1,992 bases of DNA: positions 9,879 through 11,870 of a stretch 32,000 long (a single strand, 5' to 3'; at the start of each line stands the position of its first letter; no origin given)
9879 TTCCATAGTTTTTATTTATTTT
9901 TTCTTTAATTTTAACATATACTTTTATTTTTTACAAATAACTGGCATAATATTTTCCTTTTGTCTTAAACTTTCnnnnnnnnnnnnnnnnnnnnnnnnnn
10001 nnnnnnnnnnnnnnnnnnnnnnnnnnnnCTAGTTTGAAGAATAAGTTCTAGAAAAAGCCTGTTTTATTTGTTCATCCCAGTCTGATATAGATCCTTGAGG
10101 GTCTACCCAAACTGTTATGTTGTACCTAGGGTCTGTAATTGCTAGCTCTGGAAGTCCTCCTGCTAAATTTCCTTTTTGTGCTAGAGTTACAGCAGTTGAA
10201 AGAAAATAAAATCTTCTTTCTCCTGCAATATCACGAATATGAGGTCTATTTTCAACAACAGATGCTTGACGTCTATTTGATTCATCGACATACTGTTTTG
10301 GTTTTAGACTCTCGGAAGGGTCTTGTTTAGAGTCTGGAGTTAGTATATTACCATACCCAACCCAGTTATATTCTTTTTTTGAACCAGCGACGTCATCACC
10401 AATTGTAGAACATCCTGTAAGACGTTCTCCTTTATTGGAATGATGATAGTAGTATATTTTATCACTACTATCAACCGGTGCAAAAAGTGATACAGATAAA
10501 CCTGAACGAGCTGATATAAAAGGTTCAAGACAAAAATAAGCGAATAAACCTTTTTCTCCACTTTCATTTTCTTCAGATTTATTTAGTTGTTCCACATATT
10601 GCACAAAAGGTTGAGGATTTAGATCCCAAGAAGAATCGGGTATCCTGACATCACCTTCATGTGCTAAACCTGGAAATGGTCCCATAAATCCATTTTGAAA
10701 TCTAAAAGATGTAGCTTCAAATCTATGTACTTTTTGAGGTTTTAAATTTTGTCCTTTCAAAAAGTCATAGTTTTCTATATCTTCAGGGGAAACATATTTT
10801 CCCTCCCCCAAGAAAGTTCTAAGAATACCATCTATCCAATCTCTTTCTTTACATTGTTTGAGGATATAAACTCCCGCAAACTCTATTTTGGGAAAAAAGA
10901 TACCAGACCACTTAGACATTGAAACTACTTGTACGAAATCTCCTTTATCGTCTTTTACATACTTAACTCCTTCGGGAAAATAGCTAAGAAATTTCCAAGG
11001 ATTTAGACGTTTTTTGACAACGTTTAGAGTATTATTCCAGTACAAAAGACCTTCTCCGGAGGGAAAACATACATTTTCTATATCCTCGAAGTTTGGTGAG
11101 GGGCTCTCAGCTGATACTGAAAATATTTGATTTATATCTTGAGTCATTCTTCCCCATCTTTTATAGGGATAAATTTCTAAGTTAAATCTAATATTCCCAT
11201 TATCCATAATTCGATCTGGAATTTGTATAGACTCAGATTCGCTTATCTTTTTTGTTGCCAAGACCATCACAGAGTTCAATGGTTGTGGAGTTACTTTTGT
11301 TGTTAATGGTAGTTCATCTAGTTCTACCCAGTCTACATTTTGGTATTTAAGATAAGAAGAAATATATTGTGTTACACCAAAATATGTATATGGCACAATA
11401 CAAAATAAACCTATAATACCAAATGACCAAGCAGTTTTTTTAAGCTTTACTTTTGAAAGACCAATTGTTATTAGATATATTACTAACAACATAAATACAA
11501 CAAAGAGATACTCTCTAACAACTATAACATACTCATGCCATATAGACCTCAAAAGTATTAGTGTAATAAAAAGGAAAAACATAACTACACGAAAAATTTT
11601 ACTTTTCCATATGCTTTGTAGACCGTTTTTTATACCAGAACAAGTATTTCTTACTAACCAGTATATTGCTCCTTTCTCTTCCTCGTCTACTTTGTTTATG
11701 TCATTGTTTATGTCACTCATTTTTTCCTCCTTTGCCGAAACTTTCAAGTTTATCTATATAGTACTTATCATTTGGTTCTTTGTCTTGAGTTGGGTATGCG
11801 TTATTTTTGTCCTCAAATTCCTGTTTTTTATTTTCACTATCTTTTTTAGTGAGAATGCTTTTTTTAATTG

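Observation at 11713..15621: Three operon junctions use TGA as the stop codon, which the host should read through as glycine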

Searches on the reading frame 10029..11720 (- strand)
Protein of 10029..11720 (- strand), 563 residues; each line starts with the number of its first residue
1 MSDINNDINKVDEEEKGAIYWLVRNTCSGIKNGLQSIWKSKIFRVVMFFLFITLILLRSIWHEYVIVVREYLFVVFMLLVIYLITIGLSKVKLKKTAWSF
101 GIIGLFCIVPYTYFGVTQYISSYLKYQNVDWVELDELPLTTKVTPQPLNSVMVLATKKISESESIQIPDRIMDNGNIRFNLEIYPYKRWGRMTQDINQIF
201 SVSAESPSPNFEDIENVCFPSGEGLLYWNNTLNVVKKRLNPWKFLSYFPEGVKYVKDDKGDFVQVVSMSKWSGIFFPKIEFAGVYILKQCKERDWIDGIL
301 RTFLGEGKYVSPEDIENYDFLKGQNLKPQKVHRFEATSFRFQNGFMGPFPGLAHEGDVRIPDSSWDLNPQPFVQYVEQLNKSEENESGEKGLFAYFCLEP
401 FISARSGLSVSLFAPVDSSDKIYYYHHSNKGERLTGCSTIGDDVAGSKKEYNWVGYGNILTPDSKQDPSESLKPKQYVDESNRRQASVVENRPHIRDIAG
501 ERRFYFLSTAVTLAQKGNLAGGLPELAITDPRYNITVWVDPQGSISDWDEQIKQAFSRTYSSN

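Call 6: search_protein_families(library=pfam, proteins=[window:10029-11720:-], max_evalue=0.1)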
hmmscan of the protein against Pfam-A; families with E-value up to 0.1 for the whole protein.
window:10029-11720:- (563 aa): 0 families

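Call 7: search_protein_families(library=padloc, proteins=[window:10029-11720:-], max_evalue=0.1)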
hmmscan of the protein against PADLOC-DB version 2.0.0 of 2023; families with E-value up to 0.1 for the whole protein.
window:10029-11720:- (563 aa): 0 families

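Call 8: search_protein_families(library=ncbifam, proteins=[window:10029-11720:-], max_evalue=0.1)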
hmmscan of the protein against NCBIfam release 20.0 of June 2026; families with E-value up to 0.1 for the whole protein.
window:10029-11720:- (563 aa): 0 families

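Call 29: search_protein_families(library=phrogs, proteins=[window:10029-11720:-], max_evalue=0.01)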
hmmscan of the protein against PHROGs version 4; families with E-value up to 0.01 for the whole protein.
window:10029-11720:- (563 aa): 0 families

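Call 62: find_homologous_proteins(query=window:10032-11720:-, max_evalue=0.001)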
Query window:10032-11720:- (563 aa): 40 proteins with E <= 0.001 among 4949 candidates.
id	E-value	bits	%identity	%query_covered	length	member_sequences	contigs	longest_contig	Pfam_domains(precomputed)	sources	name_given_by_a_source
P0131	0.0e+0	1134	100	87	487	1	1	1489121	-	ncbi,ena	-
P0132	4.1e-210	717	58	97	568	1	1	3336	-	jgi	-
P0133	2.3e-201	688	53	98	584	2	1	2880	-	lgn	-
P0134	7.6e-134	465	42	98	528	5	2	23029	-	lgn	-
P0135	2.4e-120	421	39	96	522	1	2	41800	-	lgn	-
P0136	5.8e-120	420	38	97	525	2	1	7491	-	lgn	-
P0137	4.1e-119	417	39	99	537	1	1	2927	-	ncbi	-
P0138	1.8e-98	349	39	99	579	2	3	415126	-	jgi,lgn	jgi:hypothetical protein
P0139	3.9e-97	344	36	98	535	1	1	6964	-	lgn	-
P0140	8.3e-94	333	37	100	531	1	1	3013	-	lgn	-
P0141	1.2e-92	329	35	98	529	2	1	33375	-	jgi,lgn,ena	-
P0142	6.5e-90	320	35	98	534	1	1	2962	-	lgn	-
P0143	3.2e-88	315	36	98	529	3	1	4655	-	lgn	-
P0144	5.6e-88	314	33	96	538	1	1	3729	-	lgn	-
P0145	9.3e-88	313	34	97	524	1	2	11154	-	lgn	-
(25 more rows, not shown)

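Call 74: predict_structure(alignment_id=A4)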
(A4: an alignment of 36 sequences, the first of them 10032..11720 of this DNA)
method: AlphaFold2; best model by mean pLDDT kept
length: 563 residues; sequences in the alignment: 36
mean_pLDDT: 87.5   pTM: 0.84
mean pLDDT of the five models: 87.5, 86.8, 86.7, 86.4, 86.4
residues with pLDDT >= 90: 370; 70-90: 132; 50-70: 28; < 50: 33
segments of 3 or more residues with pLDDT < 50: 1-5, 8-12, 457-468, 470-480
pLDDT, mean of each block of 10 residues (from residue 1): 46 62 83 87 93 91 93 86 82 77 76 83 95 96 92 93 94 95 96 96 94 95 95 96 95 96 97 92 96 87 95 95 95 96 91 89 78 94 87 96 93 89 96 94 92 61 45 44 75 95 96 74 91 96 95 93 79
secondary structure, 60 per line:
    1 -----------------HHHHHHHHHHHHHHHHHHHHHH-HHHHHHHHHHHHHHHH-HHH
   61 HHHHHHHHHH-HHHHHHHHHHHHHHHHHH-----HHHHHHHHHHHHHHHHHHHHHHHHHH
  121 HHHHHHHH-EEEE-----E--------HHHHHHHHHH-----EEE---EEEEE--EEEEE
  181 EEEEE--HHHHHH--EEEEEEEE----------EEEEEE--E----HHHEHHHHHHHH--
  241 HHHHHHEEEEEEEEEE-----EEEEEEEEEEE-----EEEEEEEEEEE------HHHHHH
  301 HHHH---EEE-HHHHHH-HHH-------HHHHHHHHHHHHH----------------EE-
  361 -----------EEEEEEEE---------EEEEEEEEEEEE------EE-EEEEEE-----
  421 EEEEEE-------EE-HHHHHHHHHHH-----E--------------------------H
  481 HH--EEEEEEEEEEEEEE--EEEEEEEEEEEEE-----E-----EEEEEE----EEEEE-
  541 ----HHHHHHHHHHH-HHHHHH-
elements in order: H18-39 H41-56 H58-70 H72-89 H95-128 E130-133 H148-157 E163-165 E169-173 E176-185 H188-193 E196-203 E214-219 H231-238 H241-246 E247-256 E262-272 E278-288 H295-304 E308-310 H312-317 H329-341 E372-379 E389-400 E410-415 E421-426 H437-447 E485-498 E501-513 E525-530 E535-539 H545-555 H557-562
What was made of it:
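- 10029..11720 (-): g6: 563-aa membrane-anchored beta-rich protein, stop TAG, SD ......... The AF2 model has pLDDT 87.5 (call 74).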

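Call 76: fold_search(model_id=the predicted structure, library=pdb)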
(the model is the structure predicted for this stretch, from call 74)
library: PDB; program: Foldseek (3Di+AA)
matches with E <= 10: 881; with E <= 0.001: 0
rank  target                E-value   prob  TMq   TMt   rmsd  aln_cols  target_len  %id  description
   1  5ay9                  3.5e-03  0.25  0.12  0.16  21.3       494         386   10  Crystal structure of Ruminococcus albus 4-O-beta-D-mannosyl-D-glucose phosphorylase (RaMP1) (released 2016-03-23)
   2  5mui_A                4.3e-03  0.38  0.16  0.22  18.7       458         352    9  Glycoside hydrolase BT_0996 (released 2017-03-22)
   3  5mt2                  8.4e-03  0.30  0.15  0.21  19.8       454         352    9  Glycoside hydrolase BT_0996 (released 2017-03-22)
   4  9he8_A                1.1e-02  0.41  0.17  0.18  14.6       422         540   10  The molecular structure of a beta-1,4-D-xylosidase from the probiotic bacterium Levilactobacillus brevis (released 2025-01-15)
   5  5boi                  1.2e-02  0.47  0.13  0.24  15.9       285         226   11  Bacillus megaterium YpeB C-terminal domain (released 2015-08-12)
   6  1gyh_B                2.0e-02  0.25  0.16  0.24  15.9       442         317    9  Structure of D158A Cellvibrio cellulosa alpha-L-arabinanase mutant (released 2002-08-23)
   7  9kf6                  2.2e-02  0.21  0.14  0.16  15.8       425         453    8  Crystal structure of the reaction intermediate of Streptomyces sp. sulfotransferase Cpz4 involved in caprazamycins synth (released 2025-11-05)
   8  6eks                  3.0e-02  0.10  0.12  0.10  18.1       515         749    8  Vibrio cholerae neuraminidase complexed with oseltamivir carboxylate (released 2017-11-29)
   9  7fik_E                3.1e-02  0.09  0.12  0.07  21.4       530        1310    8  The cryo-EM structure of the CR subunit from X. laevis NPC (released 2022-11-09)
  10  9tdu_B                3.5e-02  0.25  0.18  0.18  15.3       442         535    8  Structure of Fructofuranosidase from Purpureocilum lilacinum (released 2026-02-11)
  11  8jr3_E                3.5e-02  0.14  0.18  0.22  16.6       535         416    7  Crystal structure of Hendra Virus attachment(G) glycoprotein mutant S586N in complex with neutralizing antibody 14F8 (released 2024-06-19)
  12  9tdu_A                3.9e-02  0.20  0.16  0.16  15.4       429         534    8  Structure of Fructofuranosidase from Purpureocilum lilacinum (released 2026-02-11)
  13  6eku                  3.9e-02  0.08  0.11  0.10  17.9       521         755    9  Vibrio cholerae neuraminidase complexed with zanamivir (released 2017-11-29)
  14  4dgx                  3.9e-02  0.06  0.10  0.11  21.2       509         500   11  LEOPARD Syndrome-Associated SHP2/Y279C mutant (released 2013-03-06)
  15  8xc4_A                4.1e-02  0.16  0.20  0.24  14.1       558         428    7  Nipah virus attachment glycoprotein head domain in complex with a broadly neutralizing antibody 1E5 (released 2024-01-24)
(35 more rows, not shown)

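Call 83: find_encoding_contigs(protein=P0132, flank=5000, max_places=2)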
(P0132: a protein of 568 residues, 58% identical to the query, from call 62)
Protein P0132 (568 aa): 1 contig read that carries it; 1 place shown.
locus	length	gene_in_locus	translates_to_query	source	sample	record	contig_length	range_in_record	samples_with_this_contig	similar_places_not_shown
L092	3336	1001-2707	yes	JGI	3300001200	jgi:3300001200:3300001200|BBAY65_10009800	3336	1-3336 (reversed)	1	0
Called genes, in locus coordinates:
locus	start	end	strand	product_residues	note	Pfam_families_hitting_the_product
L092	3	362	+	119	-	?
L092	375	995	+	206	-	-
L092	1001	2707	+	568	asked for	-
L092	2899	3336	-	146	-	?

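Call 84: find_encoding_contigs(protein=P0133, flank=5000, max_places=2)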
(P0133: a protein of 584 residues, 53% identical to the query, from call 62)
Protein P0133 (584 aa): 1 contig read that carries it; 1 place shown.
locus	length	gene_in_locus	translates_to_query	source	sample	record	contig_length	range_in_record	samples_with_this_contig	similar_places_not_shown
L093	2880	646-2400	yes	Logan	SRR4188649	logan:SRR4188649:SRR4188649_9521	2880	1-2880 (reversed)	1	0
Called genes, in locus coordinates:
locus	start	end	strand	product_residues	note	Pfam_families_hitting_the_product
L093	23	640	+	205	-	-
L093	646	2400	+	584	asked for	-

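Call 90: find_encoding_contigs(protein=P0134, flank=10000, max_places=3)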
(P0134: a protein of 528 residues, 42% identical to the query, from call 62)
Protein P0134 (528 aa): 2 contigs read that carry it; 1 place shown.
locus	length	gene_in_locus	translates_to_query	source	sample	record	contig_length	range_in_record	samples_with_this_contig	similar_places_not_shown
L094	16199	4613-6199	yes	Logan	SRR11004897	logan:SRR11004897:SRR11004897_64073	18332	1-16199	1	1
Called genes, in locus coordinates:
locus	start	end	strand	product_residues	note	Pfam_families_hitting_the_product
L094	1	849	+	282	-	?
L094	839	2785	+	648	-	PF00004:AAA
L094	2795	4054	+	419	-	PF20343:DUF6638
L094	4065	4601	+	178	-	-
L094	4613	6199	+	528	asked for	-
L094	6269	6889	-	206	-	-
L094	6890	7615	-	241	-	PF13519:VWA_2, PF13768:VWA_3, PF00092:VWA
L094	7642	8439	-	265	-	-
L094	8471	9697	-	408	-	PF05816:TelA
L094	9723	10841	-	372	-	-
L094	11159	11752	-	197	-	PF00293:NUDIX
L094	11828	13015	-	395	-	PF14306:PUA_2, PF01747:ATP-sulfurylase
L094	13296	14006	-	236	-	PF00215:OMPdecase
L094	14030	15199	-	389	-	PF07719:TPR_2 (faint), PF00515:TPR_1 (faint), PF13174:TPR_6 (faint), PF13176:TPR_7 (faint), PF13181:TPR_8 (faint), PF13424:TPR_12 (faint), PF13428:TPR_14 (faint), PF18073:Zn_ribbon_LapB, +4 more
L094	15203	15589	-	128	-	PF06305:LapA_dom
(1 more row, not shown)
